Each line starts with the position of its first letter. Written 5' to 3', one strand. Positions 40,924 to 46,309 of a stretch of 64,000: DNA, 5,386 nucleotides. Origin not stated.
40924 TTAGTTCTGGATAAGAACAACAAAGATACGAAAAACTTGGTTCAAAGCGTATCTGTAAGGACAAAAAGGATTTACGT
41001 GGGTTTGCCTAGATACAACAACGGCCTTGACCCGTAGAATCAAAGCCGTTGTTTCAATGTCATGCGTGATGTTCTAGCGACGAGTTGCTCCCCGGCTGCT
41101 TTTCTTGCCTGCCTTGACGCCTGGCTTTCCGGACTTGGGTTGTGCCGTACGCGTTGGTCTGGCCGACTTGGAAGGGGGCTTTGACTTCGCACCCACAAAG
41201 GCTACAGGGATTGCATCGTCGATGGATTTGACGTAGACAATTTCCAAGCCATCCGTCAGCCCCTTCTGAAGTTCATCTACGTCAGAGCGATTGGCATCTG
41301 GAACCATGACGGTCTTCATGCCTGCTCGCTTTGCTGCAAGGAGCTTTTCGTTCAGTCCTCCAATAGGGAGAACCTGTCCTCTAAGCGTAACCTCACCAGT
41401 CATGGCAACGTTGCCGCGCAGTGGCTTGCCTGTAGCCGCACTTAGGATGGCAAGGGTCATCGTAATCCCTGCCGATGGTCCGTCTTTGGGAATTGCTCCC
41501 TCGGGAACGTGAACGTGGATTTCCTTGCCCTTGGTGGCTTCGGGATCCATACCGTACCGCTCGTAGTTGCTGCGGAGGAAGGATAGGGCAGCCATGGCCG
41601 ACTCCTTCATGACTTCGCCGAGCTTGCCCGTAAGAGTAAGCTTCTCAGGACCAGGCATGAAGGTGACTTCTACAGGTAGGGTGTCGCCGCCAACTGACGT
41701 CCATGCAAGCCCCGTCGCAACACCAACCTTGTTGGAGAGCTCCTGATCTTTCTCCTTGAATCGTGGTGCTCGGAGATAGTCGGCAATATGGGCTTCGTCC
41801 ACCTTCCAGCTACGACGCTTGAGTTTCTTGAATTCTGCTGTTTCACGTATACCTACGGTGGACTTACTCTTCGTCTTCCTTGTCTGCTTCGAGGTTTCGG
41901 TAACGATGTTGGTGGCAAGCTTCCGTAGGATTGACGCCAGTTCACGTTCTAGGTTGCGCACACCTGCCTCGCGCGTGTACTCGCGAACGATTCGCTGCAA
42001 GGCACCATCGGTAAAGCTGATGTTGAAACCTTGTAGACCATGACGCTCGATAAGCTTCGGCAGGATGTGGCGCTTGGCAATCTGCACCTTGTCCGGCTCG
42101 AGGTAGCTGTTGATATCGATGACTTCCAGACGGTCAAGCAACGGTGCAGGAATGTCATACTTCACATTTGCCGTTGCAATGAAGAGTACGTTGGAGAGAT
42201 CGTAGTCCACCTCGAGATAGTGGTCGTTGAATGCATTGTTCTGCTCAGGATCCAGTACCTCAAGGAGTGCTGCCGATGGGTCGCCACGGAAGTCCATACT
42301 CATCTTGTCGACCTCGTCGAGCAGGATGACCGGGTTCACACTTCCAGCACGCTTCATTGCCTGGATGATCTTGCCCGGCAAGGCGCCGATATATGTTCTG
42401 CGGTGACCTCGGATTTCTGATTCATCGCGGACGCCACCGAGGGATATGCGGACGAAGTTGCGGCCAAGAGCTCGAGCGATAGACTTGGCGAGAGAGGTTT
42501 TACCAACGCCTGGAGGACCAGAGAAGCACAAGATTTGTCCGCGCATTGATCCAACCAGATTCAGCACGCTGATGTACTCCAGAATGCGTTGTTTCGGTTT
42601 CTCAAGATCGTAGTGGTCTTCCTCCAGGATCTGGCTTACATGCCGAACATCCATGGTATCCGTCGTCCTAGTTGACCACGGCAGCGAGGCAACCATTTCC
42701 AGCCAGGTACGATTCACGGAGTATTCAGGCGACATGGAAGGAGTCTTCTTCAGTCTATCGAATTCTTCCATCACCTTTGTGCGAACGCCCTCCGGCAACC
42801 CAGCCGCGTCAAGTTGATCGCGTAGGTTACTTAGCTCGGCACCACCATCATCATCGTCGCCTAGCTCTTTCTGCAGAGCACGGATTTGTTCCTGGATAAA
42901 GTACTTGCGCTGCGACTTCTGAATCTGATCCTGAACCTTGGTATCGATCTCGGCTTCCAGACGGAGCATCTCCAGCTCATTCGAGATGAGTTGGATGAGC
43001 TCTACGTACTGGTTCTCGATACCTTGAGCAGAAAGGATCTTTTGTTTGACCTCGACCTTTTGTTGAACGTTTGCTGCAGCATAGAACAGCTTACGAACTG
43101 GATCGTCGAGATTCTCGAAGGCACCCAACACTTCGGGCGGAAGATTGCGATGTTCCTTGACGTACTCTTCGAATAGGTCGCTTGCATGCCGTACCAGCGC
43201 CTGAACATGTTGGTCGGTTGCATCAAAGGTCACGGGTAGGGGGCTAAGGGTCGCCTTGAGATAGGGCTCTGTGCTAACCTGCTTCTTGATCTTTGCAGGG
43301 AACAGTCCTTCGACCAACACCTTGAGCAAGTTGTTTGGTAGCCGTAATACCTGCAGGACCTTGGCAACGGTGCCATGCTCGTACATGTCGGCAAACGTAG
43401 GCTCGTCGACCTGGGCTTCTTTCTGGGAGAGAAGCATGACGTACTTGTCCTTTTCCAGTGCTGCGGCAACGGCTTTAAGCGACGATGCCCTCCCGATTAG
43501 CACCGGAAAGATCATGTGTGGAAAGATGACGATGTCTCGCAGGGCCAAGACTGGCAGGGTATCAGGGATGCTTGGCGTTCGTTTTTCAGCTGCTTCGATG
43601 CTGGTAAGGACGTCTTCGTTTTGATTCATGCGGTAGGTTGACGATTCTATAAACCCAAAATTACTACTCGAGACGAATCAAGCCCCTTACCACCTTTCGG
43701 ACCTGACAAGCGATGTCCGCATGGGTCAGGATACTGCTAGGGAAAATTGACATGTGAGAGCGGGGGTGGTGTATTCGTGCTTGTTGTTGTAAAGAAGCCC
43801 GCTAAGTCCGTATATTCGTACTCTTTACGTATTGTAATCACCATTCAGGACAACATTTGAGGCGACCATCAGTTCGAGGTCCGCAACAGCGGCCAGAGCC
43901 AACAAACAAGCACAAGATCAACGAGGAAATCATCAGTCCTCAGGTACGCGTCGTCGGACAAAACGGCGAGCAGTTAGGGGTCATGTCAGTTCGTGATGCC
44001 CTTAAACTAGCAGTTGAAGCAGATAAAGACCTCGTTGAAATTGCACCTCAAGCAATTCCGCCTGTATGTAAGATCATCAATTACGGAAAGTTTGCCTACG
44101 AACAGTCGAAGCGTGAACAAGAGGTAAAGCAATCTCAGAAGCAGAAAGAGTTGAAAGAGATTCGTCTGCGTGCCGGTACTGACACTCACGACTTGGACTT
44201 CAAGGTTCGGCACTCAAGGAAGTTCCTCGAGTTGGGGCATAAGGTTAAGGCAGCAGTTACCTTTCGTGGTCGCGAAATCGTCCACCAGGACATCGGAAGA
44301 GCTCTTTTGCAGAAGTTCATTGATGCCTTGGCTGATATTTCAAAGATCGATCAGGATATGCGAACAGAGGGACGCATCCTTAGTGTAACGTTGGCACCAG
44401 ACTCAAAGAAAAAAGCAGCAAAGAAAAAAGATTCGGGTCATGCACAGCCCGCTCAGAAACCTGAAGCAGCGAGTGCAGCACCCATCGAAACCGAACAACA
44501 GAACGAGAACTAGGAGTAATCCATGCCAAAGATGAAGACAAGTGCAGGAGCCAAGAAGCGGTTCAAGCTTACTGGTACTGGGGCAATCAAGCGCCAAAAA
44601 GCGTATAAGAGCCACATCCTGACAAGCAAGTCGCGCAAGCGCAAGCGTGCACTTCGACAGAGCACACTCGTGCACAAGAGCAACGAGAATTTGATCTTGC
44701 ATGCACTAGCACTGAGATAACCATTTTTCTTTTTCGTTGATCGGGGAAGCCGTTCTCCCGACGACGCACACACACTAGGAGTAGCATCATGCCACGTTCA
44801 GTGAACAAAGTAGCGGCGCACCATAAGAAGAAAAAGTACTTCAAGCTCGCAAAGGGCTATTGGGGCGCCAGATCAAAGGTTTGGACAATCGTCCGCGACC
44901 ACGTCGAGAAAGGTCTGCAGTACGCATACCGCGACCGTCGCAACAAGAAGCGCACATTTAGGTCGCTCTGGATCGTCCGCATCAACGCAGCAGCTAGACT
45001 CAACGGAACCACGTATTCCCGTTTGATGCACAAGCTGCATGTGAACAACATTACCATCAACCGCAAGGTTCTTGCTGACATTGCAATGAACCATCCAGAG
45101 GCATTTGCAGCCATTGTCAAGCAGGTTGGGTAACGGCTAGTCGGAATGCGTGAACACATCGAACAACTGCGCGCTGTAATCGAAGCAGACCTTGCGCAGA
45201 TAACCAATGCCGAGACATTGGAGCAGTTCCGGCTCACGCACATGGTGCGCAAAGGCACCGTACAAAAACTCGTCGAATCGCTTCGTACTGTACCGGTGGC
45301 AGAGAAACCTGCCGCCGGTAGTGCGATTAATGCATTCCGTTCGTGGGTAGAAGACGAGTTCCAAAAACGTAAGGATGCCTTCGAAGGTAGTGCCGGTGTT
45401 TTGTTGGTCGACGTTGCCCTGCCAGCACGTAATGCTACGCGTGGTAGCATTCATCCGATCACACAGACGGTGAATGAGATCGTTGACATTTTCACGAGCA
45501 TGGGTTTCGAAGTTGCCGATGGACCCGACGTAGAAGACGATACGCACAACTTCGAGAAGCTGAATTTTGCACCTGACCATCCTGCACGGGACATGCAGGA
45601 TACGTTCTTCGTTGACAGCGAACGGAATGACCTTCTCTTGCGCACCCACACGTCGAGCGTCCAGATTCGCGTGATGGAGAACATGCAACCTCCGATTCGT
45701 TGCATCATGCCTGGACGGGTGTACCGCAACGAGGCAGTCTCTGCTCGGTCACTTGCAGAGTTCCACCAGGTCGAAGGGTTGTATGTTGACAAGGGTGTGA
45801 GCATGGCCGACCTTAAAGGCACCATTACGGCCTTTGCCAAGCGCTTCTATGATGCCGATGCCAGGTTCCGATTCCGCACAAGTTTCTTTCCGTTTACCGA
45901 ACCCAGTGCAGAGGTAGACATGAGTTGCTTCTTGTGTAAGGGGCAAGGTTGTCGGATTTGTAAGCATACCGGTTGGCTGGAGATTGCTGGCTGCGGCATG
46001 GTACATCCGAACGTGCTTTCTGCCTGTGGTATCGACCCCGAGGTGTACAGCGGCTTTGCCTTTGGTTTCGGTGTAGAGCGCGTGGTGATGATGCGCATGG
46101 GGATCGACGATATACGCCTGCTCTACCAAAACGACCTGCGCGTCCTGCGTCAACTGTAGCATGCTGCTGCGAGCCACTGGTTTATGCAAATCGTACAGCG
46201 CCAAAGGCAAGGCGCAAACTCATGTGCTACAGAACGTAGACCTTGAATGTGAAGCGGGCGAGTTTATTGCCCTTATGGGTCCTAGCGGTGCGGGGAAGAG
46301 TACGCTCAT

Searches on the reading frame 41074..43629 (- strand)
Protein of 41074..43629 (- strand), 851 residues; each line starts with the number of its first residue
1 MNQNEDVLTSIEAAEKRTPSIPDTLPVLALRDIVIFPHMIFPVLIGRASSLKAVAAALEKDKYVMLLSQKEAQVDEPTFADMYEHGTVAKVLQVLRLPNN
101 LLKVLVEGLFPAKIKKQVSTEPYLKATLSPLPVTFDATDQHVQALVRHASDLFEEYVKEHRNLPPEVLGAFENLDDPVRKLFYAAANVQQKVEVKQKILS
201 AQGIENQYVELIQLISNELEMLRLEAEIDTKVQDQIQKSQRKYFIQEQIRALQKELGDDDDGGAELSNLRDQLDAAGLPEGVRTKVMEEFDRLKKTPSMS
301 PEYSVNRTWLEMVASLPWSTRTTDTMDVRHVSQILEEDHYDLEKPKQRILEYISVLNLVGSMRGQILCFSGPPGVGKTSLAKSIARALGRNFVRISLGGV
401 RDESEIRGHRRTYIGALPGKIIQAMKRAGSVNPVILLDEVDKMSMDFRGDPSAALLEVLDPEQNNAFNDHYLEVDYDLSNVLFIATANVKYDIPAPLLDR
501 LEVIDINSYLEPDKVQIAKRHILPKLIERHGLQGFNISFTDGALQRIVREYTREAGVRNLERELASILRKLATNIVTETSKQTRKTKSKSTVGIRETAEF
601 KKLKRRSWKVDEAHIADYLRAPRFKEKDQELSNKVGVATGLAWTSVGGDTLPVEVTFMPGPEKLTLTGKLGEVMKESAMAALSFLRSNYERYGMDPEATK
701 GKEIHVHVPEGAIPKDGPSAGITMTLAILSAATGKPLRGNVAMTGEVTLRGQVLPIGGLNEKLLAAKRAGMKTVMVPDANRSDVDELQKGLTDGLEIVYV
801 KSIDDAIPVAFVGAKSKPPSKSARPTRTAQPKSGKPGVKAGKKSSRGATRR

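Call 53: search_protein_families(library=pfam, proteins=[window:41074-43629:-], max_evalue=0.0001)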
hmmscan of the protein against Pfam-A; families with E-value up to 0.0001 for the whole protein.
window:41074-43629:- (851 aa): 8 families
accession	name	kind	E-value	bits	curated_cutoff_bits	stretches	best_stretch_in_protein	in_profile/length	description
PF05362.19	Lon_C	-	2.2e-81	272.8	21.1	1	609-812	1-204/205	Lon protease (S16) C-terminal proteolytic domain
PF02190.22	LON_substr_bdg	-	1e-39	137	28.7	1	24-216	1-199/200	ATP-dependent protease La (LON) substrate-binding domain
PF00004.35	AAA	-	1.3e-25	90.8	21.2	1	367-503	1-125/131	ATPase family associated with various cellular activities (AAA)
PF22667.2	Lon_lid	-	1.5e-21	76.3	27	1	528-582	1-55/57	Lon protease AAA+ ATPase lid domain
PF13541.12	ChlI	-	1.7e-09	38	27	1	653-780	1-121/121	Subunit ChlI of Mg-chelatase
PF07728.20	AAA_5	-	5e-08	33.5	22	1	367-500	2-138/139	AAA domain (dynein-related subfamily)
PF07724.20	AAA_2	-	3.3e-07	30.9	27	1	368-529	7-162/166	AAA domain (Cdc48 subfamily)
PF13401.12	AAA_22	-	4e-06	27.6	27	0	364-446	5-99/130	AAA domain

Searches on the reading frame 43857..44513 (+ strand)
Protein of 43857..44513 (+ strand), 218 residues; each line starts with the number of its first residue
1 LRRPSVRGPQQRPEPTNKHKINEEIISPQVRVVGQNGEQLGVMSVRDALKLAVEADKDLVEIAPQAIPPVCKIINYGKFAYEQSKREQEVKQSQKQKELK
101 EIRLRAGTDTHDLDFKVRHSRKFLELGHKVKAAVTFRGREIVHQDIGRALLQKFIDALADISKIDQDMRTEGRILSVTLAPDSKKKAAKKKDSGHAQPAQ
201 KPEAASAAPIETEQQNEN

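Call 76: search_protein_families(library=pfam, proteins=[window:43857-44513:+], max_evalue=0.00001)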
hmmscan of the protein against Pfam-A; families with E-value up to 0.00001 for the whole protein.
window:43857-44513:+ (218 aa): 2 families
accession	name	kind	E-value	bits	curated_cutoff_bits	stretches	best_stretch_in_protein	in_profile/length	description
PF00707.27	IF3_C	-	2.3e-30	104.8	34.8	1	98-181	2-85/86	Translation initiation factor IF-3, C-terminal domain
PF05198.21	IF3_N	-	5.1e-30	103.9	26.9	1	21-89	1-69/70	Translation initiation factor IF-3, N-terminal domain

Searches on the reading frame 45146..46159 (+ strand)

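Call 76: search_protein_families(library=pfam, proteins=[window:45146-46159:+], max_evalue=0.00001)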
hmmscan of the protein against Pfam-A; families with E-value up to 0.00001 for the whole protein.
window:45146-46159:+ (337 aa): 2 families
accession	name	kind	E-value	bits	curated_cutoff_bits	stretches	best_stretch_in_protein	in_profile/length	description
PF01409.25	tRNA-synt_2d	-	2.4e-102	342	19.8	1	88-336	2-245/246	tRNA synthetases class II core domain (F)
PF02912.23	Phe_tRNA-synt_N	-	3.7e-13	49.7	22.3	1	21-80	2-61/69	Aminoacyl tRNA synthetase class II, N-terminal domain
